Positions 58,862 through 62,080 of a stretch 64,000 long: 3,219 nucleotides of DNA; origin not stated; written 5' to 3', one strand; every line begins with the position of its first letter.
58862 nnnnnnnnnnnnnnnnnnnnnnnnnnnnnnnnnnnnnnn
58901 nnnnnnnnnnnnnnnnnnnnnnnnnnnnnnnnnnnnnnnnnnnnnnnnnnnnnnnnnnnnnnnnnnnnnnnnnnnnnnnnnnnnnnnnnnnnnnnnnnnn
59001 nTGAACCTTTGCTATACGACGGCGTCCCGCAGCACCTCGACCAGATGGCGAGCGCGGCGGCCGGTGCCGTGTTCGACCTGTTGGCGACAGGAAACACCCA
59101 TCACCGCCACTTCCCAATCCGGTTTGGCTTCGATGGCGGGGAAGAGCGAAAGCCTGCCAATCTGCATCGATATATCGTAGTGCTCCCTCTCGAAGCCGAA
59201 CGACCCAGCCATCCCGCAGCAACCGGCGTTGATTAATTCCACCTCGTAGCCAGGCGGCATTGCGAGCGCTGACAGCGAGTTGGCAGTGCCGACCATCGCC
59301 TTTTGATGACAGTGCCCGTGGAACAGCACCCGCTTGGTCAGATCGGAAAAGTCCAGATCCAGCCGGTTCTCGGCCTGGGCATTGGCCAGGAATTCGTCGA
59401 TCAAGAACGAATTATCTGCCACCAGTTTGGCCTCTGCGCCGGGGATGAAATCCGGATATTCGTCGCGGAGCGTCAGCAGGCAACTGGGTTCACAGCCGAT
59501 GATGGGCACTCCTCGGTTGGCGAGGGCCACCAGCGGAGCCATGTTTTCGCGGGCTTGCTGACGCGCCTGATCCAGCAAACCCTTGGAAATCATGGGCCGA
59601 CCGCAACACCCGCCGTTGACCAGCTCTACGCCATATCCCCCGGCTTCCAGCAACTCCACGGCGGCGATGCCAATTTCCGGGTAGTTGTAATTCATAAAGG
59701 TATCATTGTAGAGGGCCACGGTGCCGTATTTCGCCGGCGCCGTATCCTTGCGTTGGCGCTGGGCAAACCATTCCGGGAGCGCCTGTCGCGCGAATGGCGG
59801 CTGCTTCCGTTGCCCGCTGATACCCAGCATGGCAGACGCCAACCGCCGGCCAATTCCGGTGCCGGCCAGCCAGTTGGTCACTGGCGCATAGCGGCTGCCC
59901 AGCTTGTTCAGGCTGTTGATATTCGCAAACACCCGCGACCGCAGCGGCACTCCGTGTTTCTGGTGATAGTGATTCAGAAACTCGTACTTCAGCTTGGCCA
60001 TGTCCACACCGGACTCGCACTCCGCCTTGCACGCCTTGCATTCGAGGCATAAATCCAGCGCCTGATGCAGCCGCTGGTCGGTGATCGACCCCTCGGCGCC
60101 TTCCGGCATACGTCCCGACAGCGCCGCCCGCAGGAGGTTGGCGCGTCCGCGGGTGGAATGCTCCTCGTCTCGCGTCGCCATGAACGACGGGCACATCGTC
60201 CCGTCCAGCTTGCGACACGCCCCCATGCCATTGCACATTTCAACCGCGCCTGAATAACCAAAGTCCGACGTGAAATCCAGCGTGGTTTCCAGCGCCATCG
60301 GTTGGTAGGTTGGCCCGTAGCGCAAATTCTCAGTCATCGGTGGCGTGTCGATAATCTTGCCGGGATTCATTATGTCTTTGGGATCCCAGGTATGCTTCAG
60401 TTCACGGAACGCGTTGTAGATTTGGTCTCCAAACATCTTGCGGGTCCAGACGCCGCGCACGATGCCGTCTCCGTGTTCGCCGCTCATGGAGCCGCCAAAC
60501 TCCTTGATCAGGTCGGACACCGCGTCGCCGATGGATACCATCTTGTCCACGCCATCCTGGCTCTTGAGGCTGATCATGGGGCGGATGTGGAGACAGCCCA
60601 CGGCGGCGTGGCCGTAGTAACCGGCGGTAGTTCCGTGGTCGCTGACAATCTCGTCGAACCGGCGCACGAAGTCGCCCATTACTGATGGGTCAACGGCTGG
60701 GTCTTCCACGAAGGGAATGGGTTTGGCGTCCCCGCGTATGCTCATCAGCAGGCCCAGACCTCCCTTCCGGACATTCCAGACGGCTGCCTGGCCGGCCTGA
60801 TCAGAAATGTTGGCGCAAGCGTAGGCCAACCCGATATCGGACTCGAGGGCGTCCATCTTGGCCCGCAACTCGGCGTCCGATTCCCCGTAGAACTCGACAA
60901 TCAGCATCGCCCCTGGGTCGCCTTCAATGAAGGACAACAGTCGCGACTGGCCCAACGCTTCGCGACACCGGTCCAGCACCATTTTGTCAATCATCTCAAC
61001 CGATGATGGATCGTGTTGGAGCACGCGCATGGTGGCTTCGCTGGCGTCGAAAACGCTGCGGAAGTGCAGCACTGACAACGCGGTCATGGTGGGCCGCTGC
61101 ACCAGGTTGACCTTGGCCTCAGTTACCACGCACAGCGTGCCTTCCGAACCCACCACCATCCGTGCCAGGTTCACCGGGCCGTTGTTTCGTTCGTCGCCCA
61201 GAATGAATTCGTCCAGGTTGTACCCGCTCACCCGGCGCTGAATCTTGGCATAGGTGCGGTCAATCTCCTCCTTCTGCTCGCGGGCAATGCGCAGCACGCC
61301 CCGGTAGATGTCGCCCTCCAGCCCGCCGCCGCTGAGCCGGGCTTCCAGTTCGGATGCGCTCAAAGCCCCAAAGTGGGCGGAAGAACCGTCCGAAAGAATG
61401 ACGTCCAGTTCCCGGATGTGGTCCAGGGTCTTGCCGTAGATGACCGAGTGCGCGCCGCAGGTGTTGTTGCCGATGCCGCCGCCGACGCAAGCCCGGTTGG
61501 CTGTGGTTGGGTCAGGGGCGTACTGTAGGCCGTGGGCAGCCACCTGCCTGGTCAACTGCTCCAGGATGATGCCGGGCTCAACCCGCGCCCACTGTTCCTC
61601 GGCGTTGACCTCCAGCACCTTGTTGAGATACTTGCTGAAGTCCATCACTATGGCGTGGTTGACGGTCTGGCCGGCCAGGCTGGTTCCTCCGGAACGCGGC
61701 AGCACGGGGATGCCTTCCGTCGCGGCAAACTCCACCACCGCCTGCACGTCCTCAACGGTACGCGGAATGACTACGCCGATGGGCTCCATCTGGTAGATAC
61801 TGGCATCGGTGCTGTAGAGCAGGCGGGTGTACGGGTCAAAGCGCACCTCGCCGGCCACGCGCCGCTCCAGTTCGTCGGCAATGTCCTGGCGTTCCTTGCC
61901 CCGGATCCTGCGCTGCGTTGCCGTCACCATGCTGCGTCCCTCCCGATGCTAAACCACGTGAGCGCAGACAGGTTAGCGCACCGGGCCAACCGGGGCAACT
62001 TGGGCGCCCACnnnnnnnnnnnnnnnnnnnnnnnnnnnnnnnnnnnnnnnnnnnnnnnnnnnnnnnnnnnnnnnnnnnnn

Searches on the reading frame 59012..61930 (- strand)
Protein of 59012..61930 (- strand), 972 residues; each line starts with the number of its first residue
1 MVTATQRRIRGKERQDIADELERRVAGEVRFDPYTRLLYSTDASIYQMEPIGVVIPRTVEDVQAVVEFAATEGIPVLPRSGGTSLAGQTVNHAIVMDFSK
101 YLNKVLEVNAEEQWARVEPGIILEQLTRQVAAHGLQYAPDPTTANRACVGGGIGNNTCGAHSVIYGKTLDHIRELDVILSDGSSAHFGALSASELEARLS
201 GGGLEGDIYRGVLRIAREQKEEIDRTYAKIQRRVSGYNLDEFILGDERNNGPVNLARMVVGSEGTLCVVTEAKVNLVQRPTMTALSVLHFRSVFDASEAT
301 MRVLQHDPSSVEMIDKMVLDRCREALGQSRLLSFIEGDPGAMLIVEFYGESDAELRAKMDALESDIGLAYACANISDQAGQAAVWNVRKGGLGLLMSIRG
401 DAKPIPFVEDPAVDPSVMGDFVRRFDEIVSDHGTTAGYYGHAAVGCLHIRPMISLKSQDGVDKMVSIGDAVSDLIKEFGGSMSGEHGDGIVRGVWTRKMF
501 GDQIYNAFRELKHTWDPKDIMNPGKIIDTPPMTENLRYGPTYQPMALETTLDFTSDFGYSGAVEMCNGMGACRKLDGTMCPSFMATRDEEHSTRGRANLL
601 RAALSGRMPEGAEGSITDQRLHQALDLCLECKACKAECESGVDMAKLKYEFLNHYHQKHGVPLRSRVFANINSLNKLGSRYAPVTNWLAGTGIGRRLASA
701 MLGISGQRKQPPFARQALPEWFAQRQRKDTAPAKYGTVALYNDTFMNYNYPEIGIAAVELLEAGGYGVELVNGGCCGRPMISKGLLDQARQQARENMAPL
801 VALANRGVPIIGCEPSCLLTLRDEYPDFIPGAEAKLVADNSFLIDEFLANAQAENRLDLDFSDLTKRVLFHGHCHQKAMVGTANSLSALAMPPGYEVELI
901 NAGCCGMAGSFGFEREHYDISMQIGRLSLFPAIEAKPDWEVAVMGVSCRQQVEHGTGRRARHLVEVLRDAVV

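Call 4: search_protein_families(library=pfam, proteins=[window:59012-61930:-], max_evalue=0.01)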
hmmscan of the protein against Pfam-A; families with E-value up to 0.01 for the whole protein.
window:59012-61930:- (972 aa): 5 families
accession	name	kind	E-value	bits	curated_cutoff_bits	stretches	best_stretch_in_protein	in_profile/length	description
PF02913.24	FAD-oxidase_C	-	1.3e-48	166.4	21.2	1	280-526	2-248/248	FAD linked oxidases, C-terminal domain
PF01565.28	FAD_binding_4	-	8.7e-39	132.8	26.4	1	50-184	1-135/139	FAD binding domain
PF02754.22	CCG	-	4.2e-08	33.6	20.6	1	745-822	9-85/85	Cysteine-rich domain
PF13534.11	Fer4_17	-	5.9e-07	30.4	22.2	1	566-643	2-61/61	4Fe-4S dicluster domain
PF13183.11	Fer4_8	-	6.1e-07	30.3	27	1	563-642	2-68/68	4Fe-4S dicluster domain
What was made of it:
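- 59012..61930 (-): Convergent FAD-linked oxidase / Fe-S / CCG fusion gene (972 aa). It serves as a synteny marker and is not part of the system. Pfam hits in call 4.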
